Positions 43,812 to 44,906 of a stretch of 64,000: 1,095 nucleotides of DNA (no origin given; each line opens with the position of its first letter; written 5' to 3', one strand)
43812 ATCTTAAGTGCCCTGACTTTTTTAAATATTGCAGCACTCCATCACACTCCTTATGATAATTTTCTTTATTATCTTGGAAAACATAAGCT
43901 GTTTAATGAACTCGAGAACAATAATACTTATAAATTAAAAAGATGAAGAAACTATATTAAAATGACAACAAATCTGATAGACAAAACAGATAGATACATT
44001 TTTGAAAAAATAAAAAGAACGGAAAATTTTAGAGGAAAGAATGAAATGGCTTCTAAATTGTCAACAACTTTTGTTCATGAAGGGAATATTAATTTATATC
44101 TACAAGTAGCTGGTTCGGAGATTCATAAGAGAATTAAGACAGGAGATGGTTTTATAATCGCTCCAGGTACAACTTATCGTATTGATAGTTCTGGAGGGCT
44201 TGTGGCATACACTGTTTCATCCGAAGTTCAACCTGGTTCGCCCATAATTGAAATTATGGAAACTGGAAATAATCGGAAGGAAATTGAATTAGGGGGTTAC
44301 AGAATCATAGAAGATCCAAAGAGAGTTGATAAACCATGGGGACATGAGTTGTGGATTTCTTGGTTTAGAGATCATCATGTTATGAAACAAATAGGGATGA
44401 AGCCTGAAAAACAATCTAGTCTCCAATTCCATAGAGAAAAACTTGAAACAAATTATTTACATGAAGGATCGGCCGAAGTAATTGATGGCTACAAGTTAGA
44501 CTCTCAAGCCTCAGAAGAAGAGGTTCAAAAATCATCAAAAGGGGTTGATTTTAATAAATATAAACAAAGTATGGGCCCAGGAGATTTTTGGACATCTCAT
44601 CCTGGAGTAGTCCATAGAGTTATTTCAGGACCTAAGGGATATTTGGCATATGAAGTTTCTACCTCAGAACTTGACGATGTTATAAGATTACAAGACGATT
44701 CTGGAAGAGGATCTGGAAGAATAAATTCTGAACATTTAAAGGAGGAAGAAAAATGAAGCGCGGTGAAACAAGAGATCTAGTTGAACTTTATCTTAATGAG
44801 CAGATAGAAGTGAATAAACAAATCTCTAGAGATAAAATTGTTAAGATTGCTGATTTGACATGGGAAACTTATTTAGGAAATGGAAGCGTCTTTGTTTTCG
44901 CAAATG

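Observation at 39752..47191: Candidate non-canonical NDP-heptose biosynthesis cassette: split transketolase + GmhA + cupin + APH-type kinase fused to a nucleotidyltransferase + HAD phosphatase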

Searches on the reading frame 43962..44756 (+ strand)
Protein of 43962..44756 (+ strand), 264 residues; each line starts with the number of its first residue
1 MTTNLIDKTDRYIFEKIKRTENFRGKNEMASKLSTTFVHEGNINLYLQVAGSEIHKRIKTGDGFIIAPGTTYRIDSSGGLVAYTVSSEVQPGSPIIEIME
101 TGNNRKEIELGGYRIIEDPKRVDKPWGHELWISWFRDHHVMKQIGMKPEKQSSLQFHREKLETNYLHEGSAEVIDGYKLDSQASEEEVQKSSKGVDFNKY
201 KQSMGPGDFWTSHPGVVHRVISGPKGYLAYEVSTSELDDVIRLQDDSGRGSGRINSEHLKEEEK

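Call 3: search_protein_families(library=pfam, proteins=[window:43962-44756:+], max_evalue=0.01)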
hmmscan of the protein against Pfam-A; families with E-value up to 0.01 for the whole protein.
window:43962-44756:+ (264 aa): 2 families
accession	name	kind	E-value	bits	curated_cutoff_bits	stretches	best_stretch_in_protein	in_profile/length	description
PF07883.17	Cupin_2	-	8.1e-05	22.7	27.2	0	36-77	22-59/70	Cupin domain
PF01050.24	MannoseP_isomer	-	0.0051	17.4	23.6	0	120-177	10-66/116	Mannose-6-phosphate isomerase C-terminal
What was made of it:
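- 43962..44756 (+): Bicupin. The C-terminal half is a type II PMI-like isomerase cupin. The window protein hits PF07883 and PF01050 only below threshold (call 3).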

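Call 4: search_protein_families(library=ncbifam, proteins=[window:43962-44756:+], max_evalue=0.01)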
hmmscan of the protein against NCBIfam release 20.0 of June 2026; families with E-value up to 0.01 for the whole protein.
window:43962-44756:+ (264 aa): 0 families

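Call 27: search_solved_structures(query=window:43962-44756:+, max_evalue=1, show_alignments=2)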
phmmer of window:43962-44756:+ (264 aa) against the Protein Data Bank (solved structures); distinct sequences matched with E-value up to 1: 1.
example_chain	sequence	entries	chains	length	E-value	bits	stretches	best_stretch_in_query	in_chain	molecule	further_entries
4nzr_M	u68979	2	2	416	0.57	12.9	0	22-107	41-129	Protein M TD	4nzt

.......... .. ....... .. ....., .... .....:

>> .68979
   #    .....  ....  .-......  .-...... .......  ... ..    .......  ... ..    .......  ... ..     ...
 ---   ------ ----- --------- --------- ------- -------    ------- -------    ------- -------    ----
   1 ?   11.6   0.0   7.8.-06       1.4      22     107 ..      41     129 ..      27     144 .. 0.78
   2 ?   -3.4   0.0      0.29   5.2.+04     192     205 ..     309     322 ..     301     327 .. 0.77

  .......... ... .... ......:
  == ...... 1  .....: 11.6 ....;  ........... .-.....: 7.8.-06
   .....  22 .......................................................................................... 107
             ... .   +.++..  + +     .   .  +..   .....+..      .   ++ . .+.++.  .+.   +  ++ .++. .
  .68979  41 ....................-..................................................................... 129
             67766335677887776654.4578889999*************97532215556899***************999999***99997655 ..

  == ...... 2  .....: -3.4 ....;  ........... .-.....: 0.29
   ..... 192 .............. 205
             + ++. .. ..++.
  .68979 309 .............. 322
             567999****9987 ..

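Call 49: find_homologous_proteins(query=window:43962-44756:+, max_evalue=0.001)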
Query window:43962-44756:+ (264 aa): 249 proteins with E <= 0.001 among 435 candidates; the best 120 are listed.
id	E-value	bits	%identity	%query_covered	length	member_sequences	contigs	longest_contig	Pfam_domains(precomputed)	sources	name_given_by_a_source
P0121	4.5e-174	595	100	100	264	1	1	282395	-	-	-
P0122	7.8e-101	355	63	98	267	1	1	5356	-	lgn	-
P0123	3.8e-100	353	62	98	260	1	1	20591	-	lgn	-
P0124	4.1e-97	343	64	96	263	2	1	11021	PF07883.18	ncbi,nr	ncbi:hypothetical protein GOV13_03080 [Candidatus Pacearchaeota archaeon]|nr:hypothetical protein [C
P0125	7.7e-97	342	59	98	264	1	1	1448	-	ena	-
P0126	1.2e-95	338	61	98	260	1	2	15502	-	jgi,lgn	-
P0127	5.6e-95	336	60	98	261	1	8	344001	PF07883.18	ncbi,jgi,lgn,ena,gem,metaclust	metaclust:\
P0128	6.5e-94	332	61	98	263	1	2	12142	-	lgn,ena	-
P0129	7.3e-94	332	59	98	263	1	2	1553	-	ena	-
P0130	6.1e-93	329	61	100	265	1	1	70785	-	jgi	jgi:mannose-6-phosphate isomerase-like protein (cupin superfamily)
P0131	6.6e-92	326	61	98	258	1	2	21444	-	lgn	-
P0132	5.4e-89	316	56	98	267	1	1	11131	PF07883.18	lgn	-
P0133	1.6e-88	315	57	98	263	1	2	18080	-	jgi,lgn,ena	-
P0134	4.7e-87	310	57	98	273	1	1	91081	-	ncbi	ncbi:MAG: hypothetical protein V1889_03685 [archaeon]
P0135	1.9e-86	308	58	98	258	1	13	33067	-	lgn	-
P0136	3.3e-85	304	56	98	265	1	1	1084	PF07883.18,PF01050.25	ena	-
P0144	1.5e-74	269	53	98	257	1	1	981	PF07883.18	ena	-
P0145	1.9e-74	269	49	98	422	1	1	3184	PF07883.18,PF08282.19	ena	-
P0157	1.2e-67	246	48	97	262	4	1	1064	PF07883.18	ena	-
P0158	3.5e-67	245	47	98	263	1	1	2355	PF01050.25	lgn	-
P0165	1.3e-56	210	44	98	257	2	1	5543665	-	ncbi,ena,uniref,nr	ncbi:hypothetical protein [uncultured Desulfobacter sp.]|uniref:hypothetical protein n=1 Tax=uncultu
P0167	3.7e-51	192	43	96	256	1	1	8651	PF01050.25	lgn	-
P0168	4.8e-51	192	44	86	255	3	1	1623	PF01050.25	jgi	jgi:hypothetical protein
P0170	2.5e-47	180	40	86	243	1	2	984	PF01050.25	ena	-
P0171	3.1e-47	179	41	86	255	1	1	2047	PF01050.25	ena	-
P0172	3.4e-47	179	41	86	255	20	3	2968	PF01050.25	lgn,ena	-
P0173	5.4e-47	179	41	86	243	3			PF01050.25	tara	tara:strand:+ start:114 stop:845 length:732 start_codon:yes stop_codon:yes gene_type:complete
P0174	1.1e-46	178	41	86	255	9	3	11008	PF01050.25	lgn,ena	-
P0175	3.0e-46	176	38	96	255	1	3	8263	PF01050.25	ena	-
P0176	5.8e-45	172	41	86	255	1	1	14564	PF01050.25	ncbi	-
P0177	1.2e-43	168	40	86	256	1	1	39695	PF01050.25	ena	-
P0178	2.5e-43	167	48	67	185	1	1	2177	PF01050.25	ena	-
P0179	1.7e-42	164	40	86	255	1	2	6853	PF01050.25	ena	-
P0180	1.2e-41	161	38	86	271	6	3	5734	PF01050.25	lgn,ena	-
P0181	5.8e-41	159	37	86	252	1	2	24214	PF01050.25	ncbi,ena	-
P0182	8.2e-39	152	36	86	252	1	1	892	PF01050.25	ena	-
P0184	1.3e-29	122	39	86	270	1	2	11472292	PF07883.18,PF01050.25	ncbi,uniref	ncbi:hypothetical protein GCM10009839_37520 [Catenulispora yoronensis]|uniref:Cupin domain-containin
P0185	2.4e-29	121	40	86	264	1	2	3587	PF07883.18,PF01050.25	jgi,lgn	jgi:mannose-6-phosphate isomerase-like protein (cupin superfamily)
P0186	5.0e-27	113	36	94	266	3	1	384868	PF07883.18,PF01050.25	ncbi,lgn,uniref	ncbi:hypothetical protein [Streptomyces sp. NPDC049881]|uniref:hypothetical protein n=1 Tax=Streptom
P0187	1.8e-26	111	40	75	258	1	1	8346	PF01050.25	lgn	-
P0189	3.0e-26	111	40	75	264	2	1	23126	PF07883.18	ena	-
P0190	6.4e-26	109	34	94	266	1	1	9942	PF01050.25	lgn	-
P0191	1.4e-25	108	35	94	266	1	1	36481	PF07883.18,PF01050.25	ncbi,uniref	ncbi:hypothetical protein ACFV5N_03680 [Streptomyces sp. NPDC059853]|uniref:hypothetical protein n=1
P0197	7.0e-23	100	39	75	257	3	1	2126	PF07883.18,PF01050.25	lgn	-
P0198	7.5e-23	99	39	75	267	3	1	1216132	PF07883.18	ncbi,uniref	ncbi:hypothetical protein GCM10023195_17650 [Actinoallomurus liliacearum]|uniref:Cupin 2 conserved b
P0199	2.7e-22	98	35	77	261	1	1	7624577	PF07883.18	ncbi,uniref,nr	ncbi:hypothetical protein GA0074692_0972 [Micromonospora pallida]|uniref:Mannose-6-phosphate isomera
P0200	3.4e-22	97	39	75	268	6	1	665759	PF07883.18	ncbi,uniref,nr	ncbi:cupin domain-containing protein [Actinoallomurus soli]|uniref:hypothetical protein n=1 Tax=Acti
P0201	5.0e-22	97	36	83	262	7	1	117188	PF07883.18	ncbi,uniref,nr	ncbi:hypothetical protein [Micromonospora sp. NRRL B-16802]|uniref:hypothetical protein n=1 Tax=Micr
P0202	5.5e-22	97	37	75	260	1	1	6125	PF07883.18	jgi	jgi:quercetin dioxygenase-like cupin family protein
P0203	6.6e-22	96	37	75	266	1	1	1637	PF07883.18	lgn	-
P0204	1.1e-21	96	38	74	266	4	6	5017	PF07883.18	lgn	-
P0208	2.1e-21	95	38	74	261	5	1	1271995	PF07883.18,PF01050.25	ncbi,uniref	ncbi:hypothetical protein GCM10023196_001750 [Actinoallomurus vinaceus]|uniref:Cupin n=1 Tax=Actinoa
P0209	4.1e-21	94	43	52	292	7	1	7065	PF07883.18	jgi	jgi:quercetin dioxygenase-like cupin family protein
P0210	5.0e-21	93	34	95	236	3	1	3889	PF07883.18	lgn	-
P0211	5.1e-21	93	37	75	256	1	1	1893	PF07883.18,PF01050.25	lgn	-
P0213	6.5e-21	93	37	75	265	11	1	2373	PF07883.18,PF01050.25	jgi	jgi:quercetin dioxygenase-like cupin family protein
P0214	9.7e-21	93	45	52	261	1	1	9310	PF07883.18,PF01050.25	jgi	jgi:quercetin dioxygenase-like cupin family protein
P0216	2.8e-20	91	44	52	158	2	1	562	PF07883.18,PF01050.25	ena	-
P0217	2.9e-20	91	45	52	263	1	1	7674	PF07883.18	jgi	jgi:quercetin dioxygenase-like cupin family protein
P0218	4.1e-20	90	43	52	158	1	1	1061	PF07883.18,PF01050.25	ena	-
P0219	7.6e-20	90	36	74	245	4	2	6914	PF07883.18,PF01050.25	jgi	jgi:mannose-6-phosphate isomerase-like protein (cupin superfamily)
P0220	1.3e-19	89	46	53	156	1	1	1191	PF07883.18,PF01050.25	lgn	-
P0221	1.4e-19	89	40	53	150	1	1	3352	PF01050.25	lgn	-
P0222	2.0e-19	88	43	52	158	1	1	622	PF01050.25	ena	-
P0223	2.1e-19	88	37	75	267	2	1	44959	PF07883.18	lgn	-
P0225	3.1e-19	88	43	52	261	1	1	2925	PF07883.18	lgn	-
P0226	8.3e-19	86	41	53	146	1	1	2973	PF07883.18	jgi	-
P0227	8.6e-19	86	43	52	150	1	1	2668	PF07883.18,PF01050.25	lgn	-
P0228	1.5e-18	85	39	53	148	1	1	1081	PF01050.25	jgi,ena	jgi:mannose-1-phosphate guanylyltransferase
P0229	1.6e-18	85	43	52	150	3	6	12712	PF07883.18,PF01050.25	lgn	-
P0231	2.1e-18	85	39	53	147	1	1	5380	PF01050.25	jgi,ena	-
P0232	2.3e-18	85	34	74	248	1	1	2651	PF01050.25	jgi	-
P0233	2.5e-18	85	39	53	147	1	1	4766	PF01050.25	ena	-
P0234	2.6e-18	85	39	53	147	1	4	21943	PF01050.25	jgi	jgi:mannose-6-phosphate isomerase-like protein (cupin superfamily)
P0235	2.7e-18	85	41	53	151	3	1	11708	PF01050.25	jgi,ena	jgi:mannose-6-phosphate isomerase-like protein (cupin superfamily)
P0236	2.7e-18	84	39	53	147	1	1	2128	PF01050.25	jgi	jgi:mannose-1-phosphate guanylyltransferase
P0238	3.4e-18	84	41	53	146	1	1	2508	PF01050.25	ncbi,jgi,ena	jgi:quercetin dioxygenase-like cupin family protein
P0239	3.9e-18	84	39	53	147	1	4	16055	PF01050.25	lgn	-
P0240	8.8e-18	83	40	53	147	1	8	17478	PF01050.25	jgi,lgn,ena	jgi:mannose-1-phosphate guanylyltransferase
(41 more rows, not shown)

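Call 50: find_encoding_contigs(protein=P0186, flank=10000, max_places=2)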
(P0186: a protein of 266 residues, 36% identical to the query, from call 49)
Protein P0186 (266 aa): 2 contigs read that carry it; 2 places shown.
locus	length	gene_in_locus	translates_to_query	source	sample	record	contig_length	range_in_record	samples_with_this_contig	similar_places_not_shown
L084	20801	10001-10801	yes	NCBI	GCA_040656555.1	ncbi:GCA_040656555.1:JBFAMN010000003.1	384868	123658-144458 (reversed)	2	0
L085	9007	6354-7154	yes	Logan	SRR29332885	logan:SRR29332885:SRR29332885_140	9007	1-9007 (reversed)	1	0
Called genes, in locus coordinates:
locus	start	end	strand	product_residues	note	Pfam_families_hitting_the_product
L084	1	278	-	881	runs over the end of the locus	PF00534:Glycos_transf_1, PF13692:Glyco_trans_1_4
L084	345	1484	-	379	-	PF01757:Acyl_transf_3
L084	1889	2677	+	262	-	PF00005:ABC_tran, PF02463:SMC_N (faint), PF13304:AAA_21 (faint)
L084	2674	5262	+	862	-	PF12704:MacB_PCD, PF02687:FtsX, PF12704:MacB_PCD, PF02687:FtsX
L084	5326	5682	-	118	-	PF02537:CRCB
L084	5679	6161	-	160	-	PF02537:CRCB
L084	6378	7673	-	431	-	PF13646:HEAT_2 (faint)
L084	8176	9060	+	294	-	PF13292:DXP_synthase_N, PF00456:Transketolase_N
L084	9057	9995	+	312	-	PF02779:Transket_pyr, PF02780:Transketolase_C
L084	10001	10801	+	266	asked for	PF01050:MannoseP_isomer (faint), PF07883:Cupin_2 (faint)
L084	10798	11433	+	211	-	PF13580:SIS_2 (faint)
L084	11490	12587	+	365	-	PF07690:MFS_1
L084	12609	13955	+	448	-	PF21269:TreT_GT1, PF13692:Glyco_trans_1_4, PF20706:GT4-conflict (weak), PF00534:Glycos_transf_1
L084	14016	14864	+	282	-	PF05721:PhyH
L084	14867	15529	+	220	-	PF00702:Hydrolase, PF12710:HAD, PF13419:HAD_2, PF13242:Hydrolase_like (weak)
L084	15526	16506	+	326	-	PF00248:Aldo_ket_red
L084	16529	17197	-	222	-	PF13489:Methyltransf_23, PF13847:Methyltransf_31 (weak), PF08241:Methyltransf_11, PF08242:Methyltransf_12, PF13649:Methyltransf_25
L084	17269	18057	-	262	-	PF01061:ABC2_membrane, PF12698:ABC2_membrane_3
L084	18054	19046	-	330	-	PF00005:ABC_tran, PF13304:AAA_21 (faint)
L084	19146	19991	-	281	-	PF13349:DUF4097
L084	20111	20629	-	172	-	PF05534:HicB (faint)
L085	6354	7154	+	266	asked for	PF01050:MannoseP_isomer (faint), PF07883:Cupin_2 (faint)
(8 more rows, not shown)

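Call 51: find_encoding_contigs(protein=P0199, flank=10000, max_places=1)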
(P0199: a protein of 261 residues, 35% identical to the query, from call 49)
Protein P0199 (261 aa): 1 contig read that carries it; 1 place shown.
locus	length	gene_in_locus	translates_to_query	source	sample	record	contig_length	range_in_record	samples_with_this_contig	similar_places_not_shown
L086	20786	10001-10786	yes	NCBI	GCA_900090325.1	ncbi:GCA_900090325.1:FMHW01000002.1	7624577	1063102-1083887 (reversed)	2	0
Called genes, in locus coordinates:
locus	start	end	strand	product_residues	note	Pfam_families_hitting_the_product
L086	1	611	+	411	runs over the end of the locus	PF00278:Orn_DAP_Arg_deC, PF02784:Orn_Arg_deC_N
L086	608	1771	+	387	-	PF02771:Acyl-CoA_dh_N, PF00441:Acyl-CoA_dh_1, PF08028:Acyl-CoA_dh_2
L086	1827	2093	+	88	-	PF00550:PP-binding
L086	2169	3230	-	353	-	PF14907:NTP_transf_5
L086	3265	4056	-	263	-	PF00702:Hydrolase (faint), PF05116:S6PP (faint), PF08282:Hydrolase_3 (faint), PF12710:HAD (faint)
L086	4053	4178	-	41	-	-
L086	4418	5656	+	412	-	PF01636:APH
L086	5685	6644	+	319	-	PF02826:2-Hacid_dh_C (weak), PF03446:NAD_binding_2, PF03807:F420_oxidored (weak), PF14833:NAD_binding_11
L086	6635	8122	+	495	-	PF00982:Glyco_transf_20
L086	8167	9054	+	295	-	PF13292:DXP_synthase_N, PF00456:Transketolase_N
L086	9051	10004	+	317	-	PF02779:Transket_pyr, PF02780:Transketolase_C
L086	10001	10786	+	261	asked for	PF07883:Cupin_2 (faint)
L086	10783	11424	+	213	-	PF13580:SIS_2 (faint)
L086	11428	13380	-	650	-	PF00668:Condensation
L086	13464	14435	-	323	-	PF01841:Transglut_core (weak)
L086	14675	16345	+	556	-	PF00501:AMP-binding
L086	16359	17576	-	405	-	PF12323:HTH_OrfB_IS605, PF01385:OrfB_IS605, PF07282:Cas12f1-like_TNB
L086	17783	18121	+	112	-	-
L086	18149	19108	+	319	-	PF11583:AurF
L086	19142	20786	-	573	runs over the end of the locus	PF02770:Acyl-CoA_dh_M, PF00441:Acyl-CoA_dh_1 (faint)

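Call 56: find_encoding_contigs(protein=P0165, flank=10000, max_places=1)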
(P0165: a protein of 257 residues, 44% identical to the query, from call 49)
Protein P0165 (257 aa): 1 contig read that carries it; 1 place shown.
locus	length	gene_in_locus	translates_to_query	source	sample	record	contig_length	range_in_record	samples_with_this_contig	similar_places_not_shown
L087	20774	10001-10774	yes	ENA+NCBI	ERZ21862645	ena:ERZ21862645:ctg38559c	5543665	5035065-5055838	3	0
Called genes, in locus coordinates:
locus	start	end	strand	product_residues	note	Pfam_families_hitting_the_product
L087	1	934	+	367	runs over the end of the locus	-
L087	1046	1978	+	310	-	PF00701:DHDPS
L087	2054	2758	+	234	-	PF02348:CTP_transf_3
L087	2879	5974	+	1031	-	PF12804:NTP_transf_3 (weak)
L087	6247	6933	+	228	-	PF08885:GSCFA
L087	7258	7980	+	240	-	-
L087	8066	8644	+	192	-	-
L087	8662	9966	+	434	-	PF08501:Shikimate_dh_N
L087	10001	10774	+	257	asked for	-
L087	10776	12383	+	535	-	PF12804:NTP_transf_3, PF01636:APH (weak)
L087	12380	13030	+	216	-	PF13580:SIS_2, PF01380:SIS (weak)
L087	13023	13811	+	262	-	PF00456:Transketolase_N, PF13292:DXP_synthase_N, PF00676:E1_dh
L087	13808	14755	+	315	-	PF02779:Transket_pyr, PF02780:Transketolase_C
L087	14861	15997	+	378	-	PF01042:Ribonuc_L-PSP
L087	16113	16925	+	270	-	PF00793:DAHP_synth_1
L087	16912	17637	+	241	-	PF02348:CTP_transf_3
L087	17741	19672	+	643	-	-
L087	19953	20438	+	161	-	PF05711:TylF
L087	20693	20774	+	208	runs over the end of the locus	-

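Call 57: find_encoding_contigs(protein=P0184, flank=10000, max_places=1)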
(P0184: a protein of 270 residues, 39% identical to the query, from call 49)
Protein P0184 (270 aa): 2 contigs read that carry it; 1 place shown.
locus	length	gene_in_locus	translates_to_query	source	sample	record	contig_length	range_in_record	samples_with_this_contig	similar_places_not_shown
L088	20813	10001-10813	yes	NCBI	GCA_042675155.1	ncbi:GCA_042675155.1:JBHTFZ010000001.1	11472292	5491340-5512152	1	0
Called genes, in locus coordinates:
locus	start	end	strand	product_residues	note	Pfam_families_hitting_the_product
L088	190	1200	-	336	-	PF01594:AI-2E_transport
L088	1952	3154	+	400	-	PF05977:MFS_3, PF07690:MFS_1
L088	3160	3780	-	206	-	-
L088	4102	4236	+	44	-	-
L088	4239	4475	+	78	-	-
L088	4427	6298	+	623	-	-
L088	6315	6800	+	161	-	-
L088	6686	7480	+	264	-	-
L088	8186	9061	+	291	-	PF13292:DXP_synthase_N, PF00456:Transketolase_N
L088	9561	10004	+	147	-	PF02780:Transketolase_C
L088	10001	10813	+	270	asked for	PF01050:MannoseP_isomer (faint), PF07883:Cupin_2 (faint)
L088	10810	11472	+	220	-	PF13580:SIS_2 (weak), PF01380:SIS (weak)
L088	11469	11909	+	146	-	-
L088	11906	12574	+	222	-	PF07690:MFS_1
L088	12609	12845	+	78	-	-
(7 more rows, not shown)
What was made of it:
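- TK-bicupin-SIS behaves as a unit in actinomycete clusters (calls 50, 51, 57).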
